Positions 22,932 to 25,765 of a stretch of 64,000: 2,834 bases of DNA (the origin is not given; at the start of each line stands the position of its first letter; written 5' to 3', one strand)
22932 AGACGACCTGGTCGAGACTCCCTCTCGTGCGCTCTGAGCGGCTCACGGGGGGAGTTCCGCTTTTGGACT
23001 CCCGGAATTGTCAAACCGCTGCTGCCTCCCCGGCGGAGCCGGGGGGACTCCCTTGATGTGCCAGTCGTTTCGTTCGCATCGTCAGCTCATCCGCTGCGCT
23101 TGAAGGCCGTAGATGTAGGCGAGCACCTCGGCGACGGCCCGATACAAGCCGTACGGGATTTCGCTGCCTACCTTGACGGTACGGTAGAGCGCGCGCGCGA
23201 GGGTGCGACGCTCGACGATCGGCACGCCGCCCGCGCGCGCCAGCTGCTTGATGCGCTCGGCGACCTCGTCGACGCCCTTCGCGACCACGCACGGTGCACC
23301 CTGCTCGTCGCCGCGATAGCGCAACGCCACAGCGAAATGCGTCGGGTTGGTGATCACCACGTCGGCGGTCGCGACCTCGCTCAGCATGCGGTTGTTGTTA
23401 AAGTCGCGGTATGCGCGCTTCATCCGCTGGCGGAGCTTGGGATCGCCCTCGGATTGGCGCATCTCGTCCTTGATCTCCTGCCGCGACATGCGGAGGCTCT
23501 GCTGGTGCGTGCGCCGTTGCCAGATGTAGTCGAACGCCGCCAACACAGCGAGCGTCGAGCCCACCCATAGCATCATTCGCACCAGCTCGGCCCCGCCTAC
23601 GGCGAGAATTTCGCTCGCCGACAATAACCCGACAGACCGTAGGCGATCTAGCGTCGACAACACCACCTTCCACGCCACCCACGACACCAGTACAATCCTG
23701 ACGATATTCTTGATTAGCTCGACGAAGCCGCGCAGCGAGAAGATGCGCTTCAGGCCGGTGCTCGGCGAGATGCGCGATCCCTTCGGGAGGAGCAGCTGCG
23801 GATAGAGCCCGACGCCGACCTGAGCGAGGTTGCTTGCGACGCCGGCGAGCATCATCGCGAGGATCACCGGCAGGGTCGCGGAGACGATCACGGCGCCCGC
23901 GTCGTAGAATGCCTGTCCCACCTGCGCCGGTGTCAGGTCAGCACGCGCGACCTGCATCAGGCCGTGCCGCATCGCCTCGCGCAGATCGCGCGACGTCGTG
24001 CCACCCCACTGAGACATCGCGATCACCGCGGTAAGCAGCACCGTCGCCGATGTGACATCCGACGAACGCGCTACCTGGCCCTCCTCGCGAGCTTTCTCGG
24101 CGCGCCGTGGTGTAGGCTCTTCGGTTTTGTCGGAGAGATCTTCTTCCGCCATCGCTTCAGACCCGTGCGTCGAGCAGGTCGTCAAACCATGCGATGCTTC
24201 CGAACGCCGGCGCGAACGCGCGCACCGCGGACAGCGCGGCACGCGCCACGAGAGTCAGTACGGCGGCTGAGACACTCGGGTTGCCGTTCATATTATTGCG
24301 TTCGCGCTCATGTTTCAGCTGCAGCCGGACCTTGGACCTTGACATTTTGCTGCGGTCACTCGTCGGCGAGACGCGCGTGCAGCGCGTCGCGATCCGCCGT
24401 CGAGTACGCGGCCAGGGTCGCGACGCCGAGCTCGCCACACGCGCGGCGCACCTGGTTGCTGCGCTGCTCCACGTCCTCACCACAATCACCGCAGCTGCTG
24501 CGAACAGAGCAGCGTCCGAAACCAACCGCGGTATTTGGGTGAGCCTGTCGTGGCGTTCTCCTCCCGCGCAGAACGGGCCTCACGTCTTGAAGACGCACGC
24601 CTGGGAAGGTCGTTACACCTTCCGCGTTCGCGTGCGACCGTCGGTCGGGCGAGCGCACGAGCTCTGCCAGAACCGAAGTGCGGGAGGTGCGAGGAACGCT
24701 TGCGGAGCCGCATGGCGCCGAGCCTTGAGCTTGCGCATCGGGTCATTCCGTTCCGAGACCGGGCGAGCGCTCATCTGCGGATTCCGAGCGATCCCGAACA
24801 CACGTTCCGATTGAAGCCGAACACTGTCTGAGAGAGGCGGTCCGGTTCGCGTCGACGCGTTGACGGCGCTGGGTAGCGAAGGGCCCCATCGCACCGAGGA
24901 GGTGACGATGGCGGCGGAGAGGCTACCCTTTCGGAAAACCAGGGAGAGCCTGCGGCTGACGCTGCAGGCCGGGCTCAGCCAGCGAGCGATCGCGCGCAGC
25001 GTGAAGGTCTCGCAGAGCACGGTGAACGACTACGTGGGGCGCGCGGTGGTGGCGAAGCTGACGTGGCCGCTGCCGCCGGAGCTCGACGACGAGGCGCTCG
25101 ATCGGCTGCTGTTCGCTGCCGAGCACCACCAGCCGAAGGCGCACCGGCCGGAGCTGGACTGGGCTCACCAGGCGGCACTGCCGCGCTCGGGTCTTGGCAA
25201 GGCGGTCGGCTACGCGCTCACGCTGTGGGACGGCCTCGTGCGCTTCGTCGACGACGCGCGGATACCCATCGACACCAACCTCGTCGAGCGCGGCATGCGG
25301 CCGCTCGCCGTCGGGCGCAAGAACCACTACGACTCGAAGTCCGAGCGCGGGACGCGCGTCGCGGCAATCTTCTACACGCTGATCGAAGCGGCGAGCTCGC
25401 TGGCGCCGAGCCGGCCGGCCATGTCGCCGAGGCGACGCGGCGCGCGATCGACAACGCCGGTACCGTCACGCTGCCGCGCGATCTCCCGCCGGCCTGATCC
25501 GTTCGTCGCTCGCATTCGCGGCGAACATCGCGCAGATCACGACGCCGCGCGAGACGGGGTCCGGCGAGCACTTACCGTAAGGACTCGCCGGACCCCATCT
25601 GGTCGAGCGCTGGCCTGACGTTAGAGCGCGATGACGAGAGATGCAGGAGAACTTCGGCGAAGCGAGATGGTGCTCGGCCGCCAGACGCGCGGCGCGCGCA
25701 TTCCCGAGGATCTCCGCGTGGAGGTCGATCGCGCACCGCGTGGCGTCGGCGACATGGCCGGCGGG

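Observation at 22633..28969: Near-identical 47-nt inverted repeat pair brackets a 6.3-kb segment carrying orphan flhB, IS debris and copA; a third diverged copy sits at 287-323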

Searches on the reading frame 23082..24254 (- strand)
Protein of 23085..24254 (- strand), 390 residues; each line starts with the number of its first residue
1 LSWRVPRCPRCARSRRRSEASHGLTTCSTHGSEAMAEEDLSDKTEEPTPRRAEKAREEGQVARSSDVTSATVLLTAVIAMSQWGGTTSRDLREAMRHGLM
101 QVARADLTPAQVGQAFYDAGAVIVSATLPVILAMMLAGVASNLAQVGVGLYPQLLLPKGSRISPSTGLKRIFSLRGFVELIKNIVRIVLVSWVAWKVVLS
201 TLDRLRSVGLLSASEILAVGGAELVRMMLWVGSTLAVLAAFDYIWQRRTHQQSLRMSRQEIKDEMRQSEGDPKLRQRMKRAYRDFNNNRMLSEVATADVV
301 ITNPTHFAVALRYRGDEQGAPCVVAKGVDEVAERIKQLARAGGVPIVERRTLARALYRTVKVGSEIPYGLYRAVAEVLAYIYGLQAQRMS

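Call 11: search_protein_families(library=pfam, proteins=[window:23085-24254:-], max_evalue=0.01)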
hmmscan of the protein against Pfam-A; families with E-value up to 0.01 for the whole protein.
window:23085-24254:- (390 aa): 1 family
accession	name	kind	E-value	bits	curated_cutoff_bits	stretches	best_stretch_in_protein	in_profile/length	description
PF01312.24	Bac_export_2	-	1.7e-117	392.9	24.4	1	42-381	2-335/335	FlhB HrpN YscU SpaS Family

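Call 24: find_encoding_contigs(protein=window:23082-24242:-, flank=10000, max_places=10)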
Protein window:23082-24242:- (386 aa): no gene with exactly this product is on record in the collection.

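Call 39: search_protein_families(library=ncbifam, proteins=[window:23085-24254:-], max_evalue=0.01)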
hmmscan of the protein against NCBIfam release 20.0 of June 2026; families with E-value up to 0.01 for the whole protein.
window:23085-24254:- (390 aa): 9 families
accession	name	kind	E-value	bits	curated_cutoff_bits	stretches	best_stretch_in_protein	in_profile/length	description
TIGR00328.1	flhB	equivalog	5.2e-112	374.5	349.25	1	42-387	2-347/348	flagellar biosynthesis protein FlhB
NF009411.0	PRK12772.1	equivalog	2.4e-89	300.4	739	1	41-386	263-608/610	fused FliR family export protein/FlhB family type III secretion system protein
TIGR01404.2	FlhB_rel_III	equivalog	2.6e-89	300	358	1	42-382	1-339/341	type III secretion system export apparatus subunit SctU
NF009117.0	PRK12468.1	equivalog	5.4e-66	222.9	712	1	35-386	1-352/386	flagellar biosynthesis protein FlhB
NF009364.0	PRK12721.1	equivalog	3.7e-64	217.1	381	1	41-386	2-345/352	EscU/YscU/HrcU family type III secretion system export apparatus switch protein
NF004950.0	PRK06298.1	equivalog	5.9e-55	186.8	434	1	41-389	2-349/360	type III secretion system protein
NF009412.0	PRK12773.1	equivalog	1.3e-54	185.5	886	1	37-381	298-642/649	flagellar biosynthesis protein FlhB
NF006017.0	PRK08156.1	equivalog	4.3e-40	138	394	1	41-378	2-332/367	EscU/YscU/HrcU family type III secretion system export apparatus switch protein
TIGR00789.1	flhB_rel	hypoth_equivalog_domain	3.7e-20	71.9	117.35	1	306-385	3-81/84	FlhB-like flagellar biosynthesis protein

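Call 54: find_homologous_proteins(query=window:23085-24242:-, max_evalue=1e-30)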
Query window:23085-24242:- (386 aa): 7715 proteins with E <= 1e-30 among 8000 candidates; the best 120 are listed.
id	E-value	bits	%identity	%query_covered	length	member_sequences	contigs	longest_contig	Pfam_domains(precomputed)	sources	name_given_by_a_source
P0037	4.5e-223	758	100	92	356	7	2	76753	PF01312.25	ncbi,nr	ncbi:flagellar biosynthesis protein FlhB [Candidatus Binatia bacterium]|nr:flagellar biosynthesis pr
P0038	3.5e-185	633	83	92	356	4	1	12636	PF01312.25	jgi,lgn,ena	-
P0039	1.0e-183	628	83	92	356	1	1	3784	PF01312.25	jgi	jgi:flagellar biosynthetic protein FlhB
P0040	3.7e-182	623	83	92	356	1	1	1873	PF01312.25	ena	-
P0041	3.8e-177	607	79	92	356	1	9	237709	PF01312.25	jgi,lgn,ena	-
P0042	7.6e-177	606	80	92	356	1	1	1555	PF01312.25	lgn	-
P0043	1.8e-176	604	79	92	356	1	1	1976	PF01312.25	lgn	-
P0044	6.6e-176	603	80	92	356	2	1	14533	PF01312.25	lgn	-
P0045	2.1e-175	601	79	92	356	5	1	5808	PF01312.25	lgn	-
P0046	2.1e-171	588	77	92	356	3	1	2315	PF01312.25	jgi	jgi:flagellar biosynthetic protein FlhB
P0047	8.3e-171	586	78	92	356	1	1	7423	PF01312.25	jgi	jgi:flagellar biosynthetic protein FlhB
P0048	1.7e-166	572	75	92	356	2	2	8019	PF01312.25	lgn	-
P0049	2.5e-161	555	72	92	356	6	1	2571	PF01312.25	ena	-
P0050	7.0e-161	553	73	91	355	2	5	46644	PF01312.25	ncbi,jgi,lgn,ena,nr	ncbi:MAG: flagellar biosynthesis protein FlhB [Deltaproteobacteria bacterium]|nr:flagellar biosynthe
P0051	2.7e-160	551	72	91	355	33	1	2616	PF01312.25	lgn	-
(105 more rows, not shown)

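Call 55: find_encoding_contigs(protein=P0041, flank=8000, max_places=2)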
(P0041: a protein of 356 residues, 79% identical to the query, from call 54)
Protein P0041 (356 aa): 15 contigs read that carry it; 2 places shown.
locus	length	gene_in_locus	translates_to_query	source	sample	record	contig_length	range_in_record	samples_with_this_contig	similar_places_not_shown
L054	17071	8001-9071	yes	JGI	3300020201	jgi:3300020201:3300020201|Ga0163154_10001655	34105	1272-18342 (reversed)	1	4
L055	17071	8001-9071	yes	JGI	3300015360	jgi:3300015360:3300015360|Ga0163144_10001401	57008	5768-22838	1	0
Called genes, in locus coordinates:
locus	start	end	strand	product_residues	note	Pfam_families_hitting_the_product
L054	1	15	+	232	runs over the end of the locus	-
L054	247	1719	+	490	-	PF02120:Flg_hook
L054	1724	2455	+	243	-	PF03963:FlgD, PF13861:FLgD_tudor (weak), PF13860:FlgD_ig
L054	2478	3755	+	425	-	PF00460:Flg_bb_rod (weak), PF22692:LlgE_F_G_D1, PF07559:FlgE_D2, PF06429:Flg_bbr_C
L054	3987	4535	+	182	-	PF03748:FliL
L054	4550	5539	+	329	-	PF02154:FliM, PF01052:FliMN_C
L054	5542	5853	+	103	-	PF28396:SepQ_C (weak), PF01052:FliMN_C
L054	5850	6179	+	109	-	PF04347:FliO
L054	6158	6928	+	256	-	PF00813:FliP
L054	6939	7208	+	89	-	PF01313:Bac_export_3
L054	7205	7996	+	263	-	PF01311:Bac_export_1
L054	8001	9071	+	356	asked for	PF01312:Bac_export_2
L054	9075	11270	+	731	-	PF00771:FHIPEP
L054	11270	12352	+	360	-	PF13401:AAA_22 (faint), PF00448:SRP54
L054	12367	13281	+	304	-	PF10609:ParA, PF00142:Fer4_NifH, PF01656:CbiA, PF02374:ArsA_ATPase (weak), PF06564:CBP_BcsQ (weak), PF09140:MipZ (faint), PF13614:AAA_31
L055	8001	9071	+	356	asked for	PF01312:Bac_export_2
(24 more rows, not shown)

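Call 56: find_encoding_contigs(protein=P0038, flank=8000, max_places=2)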
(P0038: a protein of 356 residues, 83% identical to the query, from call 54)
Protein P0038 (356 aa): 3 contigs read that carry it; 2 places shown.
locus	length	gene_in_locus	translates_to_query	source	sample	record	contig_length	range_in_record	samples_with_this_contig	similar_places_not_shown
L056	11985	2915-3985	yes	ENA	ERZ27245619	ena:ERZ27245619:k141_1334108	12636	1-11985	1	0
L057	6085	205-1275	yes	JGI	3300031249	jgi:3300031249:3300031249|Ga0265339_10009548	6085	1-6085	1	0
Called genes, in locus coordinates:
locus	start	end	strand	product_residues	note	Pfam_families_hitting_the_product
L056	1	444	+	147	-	?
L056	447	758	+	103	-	PF28396:SepQ_C (weak), PF01052:FliMN_C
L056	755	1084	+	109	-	PF04347:FliO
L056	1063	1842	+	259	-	PF00813:FliP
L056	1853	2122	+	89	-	PF01313:Bac_export_3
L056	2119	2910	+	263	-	PF01311:Bac_export_1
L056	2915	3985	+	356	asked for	PF01312:Bac_export_2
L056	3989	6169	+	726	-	PF00771:FHIPEP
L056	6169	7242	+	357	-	PF00448:SRP54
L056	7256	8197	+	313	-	PF02374:ArsA_ATPase (weak), PF06564:CBP_BcsQ (faint), PF10609:ParA, PF13614:AAA_31, PF00142:Fer4_NifH, PF01656:CbiA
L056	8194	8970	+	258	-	PF04542:Sigma70_r2, PF04539:Sigma70_r3, PF08281:Sigma70_r4_2, PF04545:Sigma70_r4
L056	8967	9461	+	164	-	-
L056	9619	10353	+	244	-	PF00460:Flg_bb_rod, PF22692:LlgE_F_G_D1, PF06429:Flg_bbr_C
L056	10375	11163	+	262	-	PF00460:Flg_bb_rod, PF22692:LlgE_F_G_D1, PF06429:Flg_bbr_C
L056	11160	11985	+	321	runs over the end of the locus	PF08666:SAF, PF13144:ChapFlgA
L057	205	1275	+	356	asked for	PF01312:Bac_export_2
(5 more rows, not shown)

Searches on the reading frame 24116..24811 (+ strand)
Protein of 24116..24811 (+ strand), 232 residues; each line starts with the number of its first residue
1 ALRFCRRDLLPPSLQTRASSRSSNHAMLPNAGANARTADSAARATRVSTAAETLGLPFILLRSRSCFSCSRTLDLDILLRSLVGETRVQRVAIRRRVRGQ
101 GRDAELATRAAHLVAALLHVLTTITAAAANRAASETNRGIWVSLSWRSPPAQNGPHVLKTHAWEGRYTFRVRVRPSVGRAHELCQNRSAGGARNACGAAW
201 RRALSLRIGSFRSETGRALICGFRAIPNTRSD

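Call 37: search_protein_families(library=pfam, proteins=[window:24116-24811:+], max_evalue=0.1)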
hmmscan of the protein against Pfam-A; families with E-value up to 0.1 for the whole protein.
window:24116-24811:+ (232 aa): 0 families

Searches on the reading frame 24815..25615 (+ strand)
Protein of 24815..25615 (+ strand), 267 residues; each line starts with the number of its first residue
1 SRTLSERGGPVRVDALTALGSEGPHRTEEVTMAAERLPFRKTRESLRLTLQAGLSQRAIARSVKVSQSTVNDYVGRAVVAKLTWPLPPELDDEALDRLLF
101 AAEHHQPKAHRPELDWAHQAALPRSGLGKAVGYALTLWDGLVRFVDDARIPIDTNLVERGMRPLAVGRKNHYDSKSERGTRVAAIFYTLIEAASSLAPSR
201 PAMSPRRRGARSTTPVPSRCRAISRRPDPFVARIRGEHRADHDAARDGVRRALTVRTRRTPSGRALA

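Call 11: search_protein_families(library=pfam, proteins=[window:24815-25615:+], max_evalue=0.01)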
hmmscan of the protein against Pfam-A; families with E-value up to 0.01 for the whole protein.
window:24815-25615:+ (267 aa): 6 families
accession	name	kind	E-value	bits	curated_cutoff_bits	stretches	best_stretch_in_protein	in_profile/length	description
PF03050.20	DDE_Tnp_IS66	-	1.4e-16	61.1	23.1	1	114-180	216-282/284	Transposase IS66 family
PF13412.12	HTH_24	-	0.00032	20.7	21.9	1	51-76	15-40/48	Winged helix-turn-helix DNA-binding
PF13936.12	HTH_38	-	0.0011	19.1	27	1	43-70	10-37/44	Helix-turn-helix domain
PF13560.12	HTH_31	-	0.0013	19.5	27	1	51-78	12-39/64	Helix-turn-helix domain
PF01381.28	HTH_3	-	0.0025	18.2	23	1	47-73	5-29/55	Helix-turn-helix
PF14493.12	HTH_40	-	0.0066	17.2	27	1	43-106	3-65/89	Helix-turn-helix domain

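Call 39: search_protein_families(library=ncbifam, proteins=[window:24815-25615:+], max_evalue=0.01)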
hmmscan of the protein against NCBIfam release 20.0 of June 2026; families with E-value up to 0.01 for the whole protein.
window:24815-25615:+ (267 aa): 6 families
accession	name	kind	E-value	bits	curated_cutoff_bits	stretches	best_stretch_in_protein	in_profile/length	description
NF033517.1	transpos_IS66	equivalog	1.5e-20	73.6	180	1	117-193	293-369/387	IS66 family transposase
NF038385.1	IS66_access_TnpA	equivalog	1.6e-10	40.9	150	1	44-109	7-72/190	IS66-like element accessory protein TnpA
NF033546.1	transpos_IS21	equivalog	7.8e-05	22.3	160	1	47-110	2-53/294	IS21 family transposase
TIGR02937.1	sigma70-ECF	superfamily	0.00039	20.1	42.9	1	28-77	109-157/165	sigma-70 family RNA polymerase sigma factor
NF009172.0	PRK12519.1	subfamily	0.0025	17.4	222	1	26-78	131-182/194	RNA polymerase sigma factor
TIGR02985.1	Sig70_bacteroi1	subfamily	0.0059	16.8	126.4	1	28-78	106-155/162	RNA polymerase sigma-70 factor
